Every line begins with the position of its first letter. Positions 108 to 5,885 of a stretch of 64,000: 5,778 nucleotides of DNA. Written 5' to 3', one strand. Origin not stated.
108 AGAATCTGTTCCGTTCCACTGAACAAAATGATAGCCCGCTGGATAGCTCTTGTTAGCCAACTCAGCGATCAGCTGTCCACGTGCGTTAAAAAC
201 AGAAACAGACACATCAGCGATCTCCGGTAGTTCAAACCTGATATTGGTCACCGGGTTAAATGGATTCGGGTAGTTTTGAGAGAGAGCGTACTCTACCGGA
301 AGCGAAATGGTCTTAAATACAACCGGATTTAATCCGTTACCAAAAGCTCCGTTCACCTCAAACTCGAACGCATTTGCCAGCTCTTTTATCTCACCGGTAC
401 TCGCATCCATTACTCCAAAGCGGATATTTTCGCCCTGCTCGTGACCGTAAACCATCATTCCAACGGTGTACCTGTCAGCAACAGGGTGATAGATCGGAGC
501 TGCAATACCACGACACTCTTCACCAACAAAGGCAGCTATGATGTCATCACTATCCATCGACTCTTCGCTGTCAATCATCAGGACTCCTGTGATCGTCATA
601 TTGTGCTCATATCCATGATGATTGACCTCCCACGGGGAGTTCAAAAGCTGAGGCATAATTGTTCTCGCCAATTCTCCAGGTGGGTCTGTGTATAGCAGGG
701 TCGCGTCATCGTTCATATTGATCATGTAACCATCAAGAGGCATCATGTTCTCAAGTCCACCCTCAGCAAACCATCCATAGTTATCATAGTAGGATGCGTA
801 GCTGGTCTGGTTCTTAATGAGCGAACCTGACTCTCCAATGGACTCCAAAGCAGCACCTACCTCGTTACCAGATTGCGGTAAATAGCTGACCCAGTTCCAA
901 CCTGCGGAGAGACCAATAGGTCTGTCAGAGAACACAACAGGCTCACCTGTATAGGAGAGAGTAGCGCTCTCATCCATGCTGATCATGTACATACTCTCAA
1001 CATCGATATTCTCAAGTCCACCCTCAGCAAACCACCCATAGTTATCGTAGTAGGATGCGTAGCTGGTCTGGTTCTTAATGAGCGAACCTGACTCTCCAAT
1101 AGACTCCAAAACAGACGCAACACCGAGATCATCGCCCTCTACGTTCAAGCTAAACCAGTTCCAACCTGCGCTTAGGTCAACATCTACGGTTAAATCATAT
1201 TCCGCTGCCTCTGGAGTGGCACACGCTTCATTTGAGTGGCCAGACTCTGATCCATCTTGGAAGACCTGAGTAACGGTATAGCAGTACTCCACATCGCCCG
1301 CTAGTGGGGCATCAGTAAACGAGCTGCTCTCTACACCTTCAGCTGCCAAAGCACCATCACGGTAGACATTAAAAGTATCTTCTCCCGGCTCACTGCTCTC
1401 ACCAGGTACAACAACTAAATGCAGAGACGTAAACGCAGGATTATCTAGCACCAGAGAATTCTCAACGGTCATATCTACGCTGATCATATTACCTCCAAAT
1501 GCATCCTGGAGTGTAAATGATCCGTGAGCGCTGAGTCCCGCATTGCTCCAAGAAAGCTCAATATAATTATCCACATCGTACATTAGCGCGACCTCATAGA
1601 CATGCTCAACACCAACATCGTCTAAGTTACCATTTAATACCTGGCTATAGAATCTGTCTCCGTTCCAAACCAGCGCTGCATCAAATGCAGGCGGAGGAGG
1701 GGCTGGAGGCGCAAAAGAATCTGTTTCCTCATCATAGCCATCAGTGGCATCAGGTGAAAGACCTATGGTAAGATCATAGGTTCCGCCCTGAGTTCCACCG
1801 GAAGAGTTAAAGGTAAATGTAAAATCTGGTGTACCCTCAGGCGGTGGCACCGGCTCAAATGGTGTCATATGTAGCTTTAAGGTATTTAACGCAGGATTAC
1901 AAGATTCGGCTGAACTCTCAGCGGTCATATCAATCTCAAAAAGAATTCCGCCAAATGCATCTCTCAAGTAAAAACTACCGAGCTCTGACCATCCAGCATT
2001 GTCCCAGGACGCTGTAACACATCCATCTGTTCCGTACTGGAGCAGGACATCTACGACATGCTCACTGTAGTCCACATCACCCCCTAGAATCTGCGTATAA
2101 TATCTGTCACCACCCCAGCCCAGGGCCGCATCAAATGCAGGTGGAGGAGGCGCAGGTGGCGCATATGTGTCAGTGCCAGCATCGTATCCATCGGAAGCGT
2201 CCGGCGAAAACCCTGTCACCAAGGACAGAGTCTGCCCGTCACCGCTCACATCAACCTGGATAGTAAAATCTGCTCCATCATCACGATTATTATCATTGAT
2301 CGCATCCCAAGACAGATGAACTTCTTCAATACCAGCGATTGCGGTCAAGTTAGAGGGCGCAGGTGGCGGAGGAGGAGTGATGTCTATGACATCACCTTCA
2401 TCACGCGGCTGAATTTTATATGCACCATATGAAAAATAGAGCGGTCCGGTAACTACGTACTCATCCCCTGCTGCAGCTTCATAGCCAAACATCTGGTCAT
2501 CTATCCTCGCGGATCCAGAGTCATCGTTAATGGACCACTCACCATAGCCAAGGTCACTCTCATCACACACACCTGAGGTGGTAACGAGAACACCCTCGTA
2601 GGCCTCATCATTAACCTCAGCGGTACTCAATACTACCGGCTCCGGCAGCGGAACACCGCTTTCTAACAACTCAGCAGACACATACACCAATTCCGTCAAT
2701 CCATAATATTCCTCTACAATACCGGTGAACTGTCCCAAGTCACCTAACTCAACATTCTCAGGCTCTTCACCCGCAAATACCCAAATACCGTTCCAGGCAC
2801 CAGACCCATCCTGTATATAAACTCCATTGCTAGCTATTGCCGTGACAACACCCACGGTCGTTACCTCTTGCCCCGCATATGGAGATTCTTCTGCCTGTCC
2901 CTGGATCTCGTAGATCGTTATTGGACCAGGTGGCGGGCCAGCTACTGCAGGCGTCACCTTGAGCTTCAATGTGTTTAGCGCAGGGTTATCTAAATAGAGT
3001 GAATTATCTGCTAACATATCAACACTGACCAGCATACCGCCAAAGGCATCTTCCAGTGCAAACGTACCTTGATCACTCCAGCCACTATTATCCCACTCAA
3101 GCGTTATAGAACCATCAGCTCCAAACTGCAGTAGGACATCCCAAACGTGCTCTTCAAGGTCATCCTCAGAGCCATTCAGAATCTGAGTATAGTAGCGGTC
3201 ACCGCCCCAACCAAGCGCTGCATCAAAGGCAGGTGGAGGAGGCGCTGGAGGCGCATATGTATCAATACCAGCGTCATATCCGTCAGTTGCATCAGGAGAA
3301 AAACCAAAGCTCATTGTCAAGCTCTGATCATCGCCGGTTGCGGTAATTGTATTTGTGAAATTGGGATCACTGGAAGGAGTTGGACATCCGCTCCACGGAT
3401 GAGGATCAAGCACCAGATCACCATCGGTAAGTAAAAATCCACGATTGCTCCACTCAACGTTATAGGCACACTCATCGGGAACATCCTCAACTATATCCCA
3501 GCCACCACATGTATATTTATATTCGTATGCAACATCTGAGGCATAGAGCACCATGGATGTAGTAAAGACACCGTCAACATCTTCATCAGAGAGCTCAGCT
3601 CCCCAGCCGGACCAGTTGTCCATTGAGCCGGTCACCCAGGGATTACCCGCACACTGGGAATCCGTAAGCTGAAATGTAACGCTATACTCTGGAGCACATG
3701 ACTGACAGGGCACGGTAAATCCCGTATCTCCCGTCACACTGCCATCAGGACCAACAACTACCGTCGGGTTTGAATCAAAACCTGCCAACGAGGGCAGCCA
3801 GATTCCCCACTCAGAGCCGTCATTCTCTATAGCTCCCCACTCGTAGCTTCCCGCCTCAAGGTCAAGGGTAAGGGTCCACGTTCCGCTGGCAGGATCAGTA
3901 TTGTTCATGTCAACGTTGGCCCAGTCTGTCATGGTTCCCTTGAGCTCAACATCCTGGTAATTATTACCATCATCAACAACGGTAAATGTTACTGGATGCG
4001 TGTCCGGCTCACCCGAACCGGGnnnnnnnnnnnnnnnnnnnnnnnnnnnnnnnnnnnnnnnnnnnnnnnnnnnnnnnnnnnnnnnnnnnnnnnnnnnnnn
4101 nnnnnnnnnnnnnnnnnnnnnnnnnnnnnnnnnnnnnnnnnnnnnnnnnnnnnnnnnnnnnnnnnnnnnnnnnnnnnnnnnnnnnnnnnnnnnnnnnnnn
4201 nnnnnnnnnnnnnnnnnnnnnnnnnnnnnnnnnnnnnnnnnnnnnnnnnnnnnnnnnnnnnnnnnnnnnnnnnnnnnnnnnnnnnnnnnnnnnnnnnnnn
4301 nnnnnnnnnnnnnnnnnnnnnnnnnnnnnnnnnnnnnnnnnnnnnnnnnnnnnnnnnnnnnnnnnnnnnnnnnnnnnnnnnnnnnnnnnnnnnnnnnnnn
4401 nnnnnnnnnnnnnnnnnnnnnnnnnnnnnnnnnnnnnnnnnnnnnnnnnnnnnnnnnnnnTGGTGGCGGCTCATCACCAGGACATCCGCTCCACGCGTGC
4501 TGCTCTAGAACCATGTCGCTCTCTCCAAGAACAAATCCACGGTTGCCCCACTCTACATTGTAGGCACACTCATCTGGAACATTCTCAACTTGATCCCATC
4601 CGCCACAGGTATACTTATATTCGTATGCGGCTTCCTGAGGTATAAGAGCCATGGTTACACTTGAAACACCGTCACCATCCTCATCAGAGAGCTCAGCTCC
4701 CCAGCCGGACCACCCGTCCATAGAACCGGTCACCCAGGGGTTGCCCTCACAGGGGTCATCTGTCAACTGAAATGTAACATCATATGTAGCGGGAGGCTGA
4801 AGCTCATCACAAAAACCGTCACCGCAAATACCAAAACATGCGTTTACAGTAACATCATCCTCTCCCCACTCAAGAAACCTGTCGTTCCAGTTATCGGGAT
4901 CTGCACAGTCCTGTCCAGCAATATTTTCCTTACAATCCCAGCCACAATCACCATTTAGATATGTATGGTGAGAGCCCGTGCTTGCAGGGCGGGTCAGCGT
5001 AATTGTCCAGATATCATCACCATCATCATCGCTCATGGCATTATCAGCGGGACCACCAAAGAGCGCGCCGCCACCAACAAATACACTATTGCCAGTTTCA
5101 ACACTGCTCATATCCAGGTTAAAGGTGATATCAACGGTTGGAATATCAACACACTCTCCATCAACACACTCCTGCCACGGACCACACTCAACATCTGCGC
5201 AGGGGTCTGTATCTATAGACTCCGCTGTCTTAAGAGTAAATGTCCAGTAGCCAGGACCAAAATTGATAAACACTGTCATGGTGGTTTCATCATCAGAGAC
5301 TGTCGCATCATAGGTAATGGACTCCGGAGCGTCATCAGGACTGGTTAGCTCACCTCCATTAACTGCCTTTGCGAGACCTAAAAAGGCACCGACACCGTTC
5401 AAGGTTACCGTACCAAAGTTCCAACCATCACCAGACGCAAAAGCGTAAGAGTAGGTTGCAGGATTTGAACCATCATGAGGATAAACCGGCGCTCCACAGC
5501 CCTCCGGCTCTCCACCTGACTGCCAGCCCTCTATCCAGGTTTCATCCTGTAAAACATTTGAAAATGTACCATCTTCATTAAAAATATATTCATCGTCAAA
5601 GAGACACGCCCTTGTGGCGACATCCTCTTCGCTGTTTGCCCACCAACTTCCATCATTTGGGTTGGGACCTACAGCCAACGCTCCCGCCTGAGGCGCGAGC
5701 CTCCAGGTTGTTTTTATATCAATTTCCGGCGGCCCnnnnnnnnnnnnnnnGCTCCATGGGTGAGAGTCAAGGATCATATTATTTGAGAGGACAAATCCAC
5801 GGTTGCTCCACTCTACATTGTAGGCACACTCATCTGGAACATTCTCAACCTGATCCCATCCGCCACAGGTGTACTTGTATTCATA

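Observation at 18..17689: Two tandem giant T9SS cargo genes (about 3,330 + 2,472 codons) built only of binding or structural modules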

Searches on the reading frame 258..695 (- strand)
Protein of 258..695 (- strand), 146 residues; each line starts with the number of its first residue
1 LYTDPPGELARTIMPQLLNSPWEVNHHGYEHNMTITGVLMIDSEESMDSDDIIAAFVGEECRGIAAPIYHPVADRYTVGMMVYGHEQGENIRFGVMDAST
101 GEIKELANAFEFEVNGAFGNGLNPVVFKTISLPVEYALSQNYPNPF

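Call 12: search_protein_families(library=pfam, proteins=[window:258-695:-], max_evalue=1)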
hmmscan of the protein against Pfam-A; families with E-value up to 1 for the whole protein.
window:258-695:- (146 aa): 0 families

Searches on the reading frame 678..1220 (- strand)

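Call 12: search_protein_families(library=pfam, proteins=[window:678-1220:-], max_evalue=1)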
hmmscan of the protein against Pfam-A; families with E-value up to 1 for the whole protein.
window:678-1220:- (181 aa): 2 families
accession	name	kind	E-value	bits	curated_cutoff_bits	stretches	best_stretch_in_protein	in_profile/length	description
PF17206.9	SeqA_N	-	0.097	12.4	23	0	34-48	14-28/36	SeqA protein N-terminal domain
PF24872.1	DUF2110_N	-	0.19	12.3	28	0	9-36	31-59/72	DUF2110 N-terminal domain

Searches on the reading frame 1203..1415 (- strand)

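Call 12: search_protein_families(library=pfam, proteins=[window:1203-1415:-], max_evalue=1)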
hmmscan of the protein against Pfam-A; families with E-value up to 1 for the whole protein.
window:1203-1415:- (71 aa): 1 family
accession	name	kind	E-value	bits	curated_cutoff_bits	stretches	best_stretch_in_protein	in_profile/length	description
PF18370.7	RGI_lyase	-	0.00021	22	27.8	1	9-62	29-81/86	Rhamnogalacturonan I lyases beta-sheet domain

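Call 96: search_protein_families(library=pfam, proteins=[window:1212-1385:-], max_evalue=1)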
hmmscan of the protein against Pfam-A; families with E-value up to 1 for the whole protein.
seq(58 aa): 1 family
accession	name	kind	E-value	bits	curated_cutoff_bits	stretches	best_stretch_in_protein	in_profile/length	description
PF18370.7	RGI_lyase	-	0.0004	21.1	27.8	1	4-52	34-81/86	Rhamnogalacturonan I lyases beta-sheet domain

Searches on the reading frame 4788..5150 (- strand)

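Call 12: search_protein_families(library=pfam, proteins=[window:4788-5150:-], max_evalue=1)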
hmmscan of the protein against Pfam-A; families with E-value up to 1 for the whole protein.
window:4788-5150:- (121 aa): 1 family
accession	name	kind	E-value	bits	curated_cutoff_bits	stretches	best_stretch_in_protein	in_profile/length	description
PF19079.5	CFSR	-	0.073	13.7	27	1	37-72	8-43/49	Collagen-flanked surface repeat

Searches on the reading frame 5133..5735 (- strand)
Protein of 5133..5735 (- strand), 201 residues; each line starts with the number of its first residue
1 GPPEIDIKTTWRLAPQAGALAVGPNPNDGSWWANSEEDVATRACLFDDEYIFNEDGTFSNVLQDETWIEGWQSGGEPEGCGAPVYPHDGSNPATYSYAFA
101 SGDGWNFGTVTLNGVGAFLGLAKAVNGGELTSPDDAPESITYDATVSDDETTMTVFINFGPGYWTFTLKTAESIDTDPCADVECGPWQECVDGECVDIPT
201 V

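Call 12: search_protein_families(library=pfam, proteins=[window:5133-5735:-], max_evalue=1)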
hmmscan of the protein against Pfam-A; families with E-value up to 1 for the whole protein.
window:5133-5735:- (201 aa): 1 family
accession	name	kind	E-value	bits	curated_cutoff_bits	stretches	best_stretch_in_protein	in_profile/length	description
PF21286.3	CFAI_FIMAC_N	-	0.0015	18.6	27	1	179-195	5-21/21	Complement factor I, FIMAC N-terminal domain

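Call 35: search_solved_structures(query=A3, max_evalue=1, show_alignments=2)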
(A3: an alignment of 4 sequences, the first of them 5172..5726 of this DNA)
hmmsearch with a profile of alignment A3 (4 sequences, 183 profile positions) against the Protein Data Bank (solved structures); distinct sequences matched with E-value up to 1: 4.
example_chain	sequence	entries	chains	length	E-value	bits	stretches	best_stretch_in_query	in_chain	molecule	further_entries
4jiv_D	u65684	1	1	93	0.15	14.7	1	73-123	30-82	Putative uncharacterized protein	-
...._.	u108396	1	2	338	0.26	13.9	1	45-100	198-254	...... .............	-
1sde_A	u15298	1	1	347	0.54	12.9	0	25-102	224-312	D-alanyl-D-alanine carboxypeptidase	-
1cef_A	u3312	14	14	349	0.54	12.9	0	25-102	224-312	D-ALANYL-D-ALANINE CARBOXYPEPTIDASE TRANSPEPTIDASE | D-ALANYL-D-ALANINE CARBOXYPEPTIDASE | D-alanyl-D-alanine carboxypeptidase precursor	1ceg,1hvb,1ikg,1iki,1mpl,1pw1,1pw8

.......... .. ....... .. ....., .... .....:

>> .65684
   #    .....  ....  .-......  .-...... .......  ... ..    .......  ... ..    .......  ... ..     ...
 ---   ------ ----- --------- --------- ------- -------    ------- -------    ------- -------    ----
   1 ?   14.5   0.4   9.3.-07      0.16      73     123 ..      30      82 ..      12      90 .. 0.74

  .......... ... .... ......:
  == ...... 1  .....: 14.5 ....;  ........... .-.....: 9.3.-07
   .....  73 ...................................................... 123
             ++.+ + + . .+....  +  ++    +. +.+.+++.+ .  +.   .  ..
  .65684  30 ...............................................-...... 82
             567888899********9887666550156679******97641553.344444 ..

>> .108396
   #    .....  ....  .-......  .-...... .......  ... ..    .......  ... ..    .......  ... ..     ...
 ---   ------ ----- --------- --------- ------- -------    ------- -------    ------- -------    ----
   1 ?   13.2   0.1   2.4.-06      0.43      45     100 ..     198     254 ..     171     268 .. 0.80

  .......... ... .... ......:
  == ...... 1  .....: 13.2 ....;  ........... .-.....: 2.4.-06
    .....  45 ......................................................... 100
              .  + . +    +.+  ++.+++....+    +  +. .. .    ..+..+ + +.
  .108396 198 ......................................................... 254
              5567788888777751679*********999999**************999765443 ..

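Call 54: search_protein_representatives(alignment_id=A3)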
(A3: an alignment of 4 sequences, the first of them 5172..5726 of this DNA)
Query: 4 sequences, 183 profile positions. Proteins with E-value up to 0.001 (for the whole library): 880; up to 1e-10: 691; up to 1e-30: 365. The best 150 are listed.
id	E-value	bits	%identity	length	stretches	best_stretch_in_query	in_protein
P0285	3.6e-262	877.2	-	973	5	8-167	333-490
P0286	1.7e-261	875.1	-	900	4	7-172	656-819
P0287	1.1e-228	768.1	-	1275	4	6-180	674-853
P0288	1.8e-192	650.1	-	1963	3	5-165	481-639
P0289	3.3e-191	645.9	-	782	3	6-168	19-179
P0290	9.8e-188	634.6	-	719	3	4-165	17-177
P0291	2.5e-180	610.5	-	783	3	9-169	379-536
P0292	5.0e-177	599.7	-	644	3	7-167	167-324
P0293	1.4e-175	595.0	-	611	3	9-172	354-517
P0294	5.5e-159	540.9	-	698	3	4-165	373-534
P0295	1.5e-158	539.5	-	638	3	7-167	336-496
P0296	7.6e-156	530.7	-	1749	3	5-170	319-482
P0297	4.7e-152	518.3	-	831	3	5-167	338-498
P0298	4.7e-151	515.0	-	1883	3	6-166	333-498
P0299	1.4e-150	513.5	-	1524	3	8-172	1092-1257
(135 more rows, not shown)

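Call 56: search_protein_families(library=pfam, alignment_id=A6, max_evalue=0.00001)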
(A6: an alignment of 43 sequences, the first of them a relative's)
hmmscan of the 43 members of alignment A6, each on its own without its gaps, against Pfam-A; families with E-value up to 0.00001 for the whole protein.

A. member 1, P0285 (973 aa): 1 family
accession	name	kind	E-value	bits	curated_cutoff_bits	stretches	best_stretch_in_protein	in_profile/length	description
PF22498.2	FKBP-like_N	-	3.9e-07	30.3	26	0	582-610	13-42/52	FKBP-like, N-terminal domain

B. families by the number of members that match (of 43 scanned): 29 families (the first 25 are shown)
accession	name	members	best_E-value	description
PF18962.6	Por_Secre_tail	24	1.5e-16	Secretion system C-terminal sorting domain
PF16561.11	AMPK1_CBM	5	2.3e-37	Glycogen recognition site of AMP-activated protein kinase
PF02922.24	CBM_48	5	2.7e-32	Carbohydrate-binding module 48 (Isoamylase N-terminal domain)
PF16403.11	Bact_surface_Ig-like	4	1.5e-37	Bacterial surface protein, Ig-like domain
PF22058.2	X25_BaPul_like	4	5.7e-25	Pullulanase X25 domain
PF00686.25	CBM_20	4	3.5e-21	Starch binding domain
PF13860.13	FlgD_ig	4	7.4e-10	FlgD Ig-like domain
PF00722.28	Glyco_hydro_16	2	1e-22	Glycosyl hydrolases family 16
PF02412.23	TSP_3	2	6.2e-16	Thrombospondin type 3 repeat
PF12799.13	LRR_4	2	7.5e-14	Leucine Rich repeats (2 copies)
PF00041.27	fn3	2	2.8e-09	Fibronectin type III domain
PF13205.12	Big_5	2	1.1e-08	Bacterial Ig-like domain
PF02018.23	CBM_4_9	2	6.7e-08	Carbohydrate binding domain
PF03382.20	DUF285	1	1.9e-35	Mycoplasma protein of unknown function, DUF285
PF03422.21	CBM_6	1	2.3e-22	Carbohydrate binding module (family 6)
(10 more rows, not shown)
